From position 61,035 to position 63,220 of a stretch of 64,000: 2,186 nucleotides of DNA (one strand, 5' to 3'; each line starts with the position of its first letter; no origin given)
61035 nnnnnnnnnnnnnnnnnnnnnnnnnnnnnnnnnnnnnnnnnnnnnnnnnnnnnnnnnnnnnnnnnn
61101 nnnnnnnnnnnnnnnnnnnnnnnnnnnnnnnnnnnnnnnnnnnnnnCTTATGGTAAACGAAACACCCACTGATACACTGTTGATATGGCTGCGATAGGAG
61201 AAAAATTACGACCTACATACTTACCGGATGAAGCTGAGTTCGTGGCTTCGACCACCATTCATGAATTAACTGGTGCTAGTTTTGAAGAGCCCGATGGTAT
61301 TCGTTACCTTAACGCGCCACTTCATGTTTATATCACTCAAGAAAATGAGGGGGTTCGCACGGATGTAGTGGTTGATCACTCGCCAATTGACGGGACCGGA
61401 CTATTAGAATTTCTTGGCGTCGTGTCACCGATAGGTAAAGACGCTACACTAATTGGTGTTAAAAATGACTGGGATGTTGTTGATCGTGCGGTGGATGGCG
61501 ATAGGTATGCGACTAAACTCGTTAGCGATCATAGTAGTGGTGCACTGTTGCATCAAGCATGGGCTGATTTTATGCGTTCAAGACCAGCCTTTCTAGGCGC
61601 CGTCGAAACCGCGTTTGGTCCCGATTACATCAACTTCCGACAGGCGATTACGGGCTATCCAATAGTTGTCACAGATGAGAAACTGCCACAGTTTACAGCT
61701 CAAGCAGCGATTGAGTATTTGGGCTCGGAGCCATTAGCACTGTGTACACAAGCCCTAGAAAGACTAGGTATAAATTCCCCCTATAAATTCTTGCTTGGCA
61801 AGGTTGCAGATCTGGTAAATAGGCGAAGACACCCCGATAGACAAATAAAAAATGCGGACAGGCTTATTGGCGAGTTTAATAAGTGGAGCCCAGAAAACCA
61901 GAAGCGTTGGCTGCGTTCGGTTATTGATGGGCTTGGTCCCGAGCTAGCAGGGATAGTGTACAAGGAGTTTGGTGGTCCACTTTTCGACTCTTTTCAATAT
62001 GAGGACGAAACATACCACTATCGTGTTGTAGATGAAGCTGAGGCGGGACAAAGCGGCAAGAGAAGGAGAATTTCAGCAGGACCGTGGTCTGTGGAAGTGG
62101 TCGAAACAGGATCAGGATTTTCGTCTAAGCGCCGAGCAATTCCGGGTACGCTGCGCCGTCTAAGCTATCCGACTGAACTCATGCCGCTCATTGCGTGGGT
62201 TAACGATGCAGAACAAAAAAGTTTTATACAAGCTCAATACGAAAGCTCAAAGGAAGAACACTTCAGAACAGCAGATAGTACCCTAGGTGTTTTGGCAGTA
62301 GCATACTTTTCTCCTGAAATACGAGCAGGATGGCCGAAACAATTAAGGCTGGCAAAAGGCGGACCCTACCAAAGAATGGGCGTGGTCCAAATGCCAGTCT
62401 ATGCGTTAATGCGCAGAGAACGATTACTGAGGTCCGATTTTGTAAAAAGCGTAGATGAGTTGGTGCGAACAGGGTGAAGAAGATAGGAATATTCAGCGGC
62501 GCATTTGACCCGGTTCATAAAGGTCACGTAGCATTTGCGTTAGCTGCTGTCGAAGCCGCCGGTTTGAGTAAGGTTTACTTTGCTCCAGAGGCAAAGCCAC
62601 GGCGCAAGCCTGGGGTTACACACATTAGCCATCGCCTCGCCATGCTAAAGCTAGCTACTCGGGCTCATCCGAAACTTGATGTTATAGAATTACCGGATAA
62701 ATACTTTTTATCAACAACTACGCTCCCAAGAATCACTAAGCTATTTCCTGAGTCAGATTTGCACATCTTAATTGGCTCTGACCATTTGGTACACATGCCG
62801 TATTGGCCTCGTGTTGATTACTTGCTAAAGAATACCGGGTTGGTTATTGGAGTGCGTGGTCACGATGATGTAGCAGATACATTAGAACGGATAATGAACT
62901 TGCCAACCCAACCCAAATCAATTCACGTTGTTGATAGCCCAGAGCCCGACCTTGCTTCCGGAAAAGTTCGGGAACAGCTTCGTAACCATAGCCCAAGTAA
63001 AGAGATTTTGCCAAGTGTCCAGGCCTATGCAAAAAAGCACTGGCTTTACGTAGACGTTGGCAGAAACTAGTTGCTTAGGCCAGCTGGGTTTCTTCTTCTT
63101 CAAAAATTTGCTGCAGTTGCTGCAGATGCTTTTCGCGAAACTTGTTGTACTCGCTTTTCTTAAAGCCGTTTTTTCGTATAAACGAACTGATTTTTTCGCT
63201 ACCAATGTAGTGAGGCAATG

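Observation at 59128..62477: Orphan four-gene operon: two large unknown proteins bracketing two mini zinc-ribbon proteins, coupled to a NadD-like gene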

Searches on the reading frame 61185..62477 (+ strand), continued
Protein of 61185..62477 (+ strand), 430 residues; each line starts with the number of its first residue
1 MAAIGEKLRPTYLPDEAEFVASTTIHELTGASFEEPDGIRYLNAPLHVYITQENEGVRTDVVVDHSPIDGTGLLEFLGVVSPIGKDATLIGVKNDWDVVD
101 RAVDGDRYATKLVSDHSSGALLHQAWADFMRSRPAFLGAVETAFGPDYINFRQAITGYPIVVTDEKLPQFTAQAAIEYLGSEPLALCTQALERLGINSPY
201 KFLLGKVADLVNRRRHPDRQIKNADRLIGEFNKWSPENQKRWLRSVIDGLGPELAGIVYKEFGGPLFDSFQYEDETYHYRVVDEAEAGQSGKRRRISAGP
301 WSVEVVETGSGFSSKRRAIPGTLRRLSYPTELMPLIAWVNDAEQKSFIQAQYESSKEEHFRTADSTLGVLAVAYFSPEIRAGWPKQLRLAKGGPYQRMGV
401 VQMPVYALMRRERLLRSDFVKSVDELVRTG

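Call 82: fold_search(model_id=the predicted structure, library=viral)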
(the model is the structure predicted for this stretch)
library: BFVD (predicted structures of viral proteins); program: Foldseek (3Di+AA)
matches with E <= 10: 193; with E <= 0.001: 0
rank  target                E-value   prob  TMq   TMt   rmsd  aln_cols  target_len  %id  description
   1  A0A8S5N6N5            3.2e-01  0.04  0.07  0.07  42.2       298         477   11  STRUCTURAL MAINTENANCE OF CHROMOSOMES PROTEIN [Siphoviridae sp. ctfWC31]
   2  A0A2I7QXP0            3.8e-01  0.08  0.08  0.12  15.8       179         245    9  (no name in the UniProt tables at hand)
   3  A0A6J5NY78            1.0e+00  0.04  0.09  0.16  22.3       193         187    7  Uncharacterized protein [uncultured Caudovirales phage]
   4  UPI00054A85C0         1.0e+00  0.02  0.07  0.04  47.2       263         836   13  (no name look-up for this kind of identifier)
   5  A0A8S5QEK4            1.0e+00  0.01  0.08  0.06  62.9       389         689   12  Pectinesterase [Myoviridae sp. ctn8H20]
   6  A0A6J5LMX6            1.2e+00  0.03  0.11  0.10  35.0       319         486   13  Uncharacterized protein [uncultured Caudovirales phage]
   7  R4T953                1.2e+00  0.08  0.07  0.16  14.1       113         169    9  Uncharacterized protein [Halogranum tailed virus 1]
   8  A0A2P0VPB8            1.2e+00  0.01  0.07  0.05  40.5       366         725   10  Putative DNA repair ATPase SbcC [Tetraselmis virus 1]
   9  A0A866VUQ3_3          1.2e+00  0.01  0.08  0.04  34.9       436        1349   12  ORF1ab polyprotein [Lucheng Rn rat coronavirus]
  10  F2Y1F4                1.3e+00  0.01  0.08  0.07  34.0       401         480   11  (no name in the UniProt tables at hand)
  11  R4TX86                1.6e+00  0.03  0.08  0.16  16.5       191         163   10  (no name in the UniProt tables at hand)
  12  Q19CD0                1.6e+00  0.03  0.09  0.14  19.8       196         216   11  Uncharacterized protein [Aeromonas phage 25]
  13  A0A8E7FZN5            1.8e+00  0.01  0.07  0.10  34.0       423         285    9  (no name in the UniProt tables at hand)
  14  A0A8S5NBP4            2.0e+00  0.02  0.09  0.07  52.2       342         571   12  STRUCTURAL MAINTENANCE OF CHROMOSOMES PROTEIN [Myoviridae sp. ctx322]
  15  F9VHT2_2              2.0e+00  0.01  0.09  0.06  22.6       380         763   11  (no name in the UniProt tables at hand)
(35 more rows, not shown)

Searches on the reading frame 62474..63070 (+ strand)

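Call 3: search_protein_families(library=pfam, proteins=[window:62474-63070:+], max_evalue=1)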
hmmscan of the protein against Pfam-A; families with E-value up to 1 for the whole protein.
window:62474-63070:+ (198 aa): 1 family
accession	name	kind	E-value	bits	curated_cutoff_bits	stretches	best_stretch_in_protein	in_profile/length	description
PF01467.32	CTP_transf_like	-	1.3e-12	48.5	21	1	6-166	1-131/133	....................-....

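Call 4: search_protein_families(library=padloc, proteins=[window:62474-63070:+], max_evalue=1)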
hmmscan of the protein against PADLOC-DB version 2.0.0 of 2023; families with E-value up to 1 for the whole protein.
window:62474-63070:+ (198 aa): 0 families

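Call 5: search_protein_families(library=ncbifam, proteins=[window:62474-63070:+], max_evalue=1)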
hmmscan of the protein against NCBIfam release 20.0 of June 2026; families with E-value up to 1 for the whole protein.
window:62474-63070:+ (198 aa): 20 families
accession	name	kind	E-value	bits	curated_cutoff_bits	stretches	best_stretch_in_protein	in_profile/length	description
TIGR00482.1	TIGR00482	equivalog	2.6e-32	112.4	112.45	1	6-192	1-194/194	nicotinate (nicotinamide) nucleotide adenylyltransferase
NF005519.0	PRK07152.1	equivalog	6.3e-30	104.3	315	1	2-194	1-186/361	nicotinate-nucleotide adenylyltransferase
NF000841.0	PRK00071.1-4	equivalog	2.8e-27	95.8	197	1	1-192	6-192/194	nicotinate-nucleotide adenylyltransferase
NF000840.1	PRK00071.1-3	equivalog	4.6e-26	91.5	150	1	1-193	5-199/201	nicotinate-nucleotide adenylyltransferase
NF000839.0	PRK00071.1-1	equivalog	2.5e-22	79.9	187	1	5-193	9-216/219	nicotinate-nucleotide adenylyltransferase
NF005410.0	PRK06973.1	equivalog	3.2e-15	56.1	214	1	2-133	22-161/243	nicotinate-nucleotide adenylyltransferase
NF000842.0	PRK00071.2-1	equivalog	2.8e-13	49.9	167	1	2-193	2-185/191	nicotinate-nucleotide adenylyltransferase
NF000843.0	PRK00071.2-2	equivalog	5.2e-12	45.7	240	1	2-127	12-140/212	nicotinate-nucleotide adenylyltransferase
TIGR00125.1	cyt_tran_rel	domain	2.6e-08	33.9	27.7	1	4-63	1-61/65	adenylyltransferase/cytidyltransferase family protein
NF000845.0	PRK00071.2-4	equivalog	7e-07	28.9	210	1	3-125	9-134/197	nicotinate-nucleotide adenylyltransferase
TIGR01510.1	coaD_prev_kdtB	equivalog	5.7e-05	23.2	103.3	1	5-71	2-65/155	pantetheine-phosphate adenylyltransferase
NF006479.0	PRK08887.1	equivalog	0.0021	17.9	164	1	1-117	1-122/174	nicotinate-nicotinamide nucleotide adenylyltransferase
NF000846.0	PRK00071.2-5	equivalog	0.0034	16.9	329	1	3-74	20-92/210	nicotinate-nucleotide adenylyltransferase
NF001985.0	PRK00777.1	subfamily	0.024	14.7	104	1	6-62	8-66/157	pantetheine-phosphate adenylyltransferase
NF003788.0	PRK05379.1-5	equivalog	0.044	13.1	354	1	6-66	9-69/351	bifunctional nicotinamide-nucleotide adenylyltransferase/Nudix hydroxylase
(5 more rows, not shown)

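Call 6: search_protein_families(library=phrogs, proteins=[window:62474-63070:+], max_evalue=1)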
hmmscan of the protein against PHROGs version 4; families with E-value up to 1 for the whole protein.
window:62474-63070:+ (198 aa): 3 families
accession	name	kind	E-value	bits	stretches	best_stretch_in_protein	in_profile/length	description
phrog_7878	-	other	0.047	14.7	1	3-31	2-30/131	bifunctional heptose 7-phosphate kinase/heptose 1-phosphate adenyltransferase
phrog_11509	-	unknown function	0.36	11.6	1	86-143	43-97/149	-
phrog_3462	-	moron, auxiliary metabolic gene and host takeover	0.41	10.8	1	1-30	1-30/346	nicotinamide-nucleotide adenylyltransferase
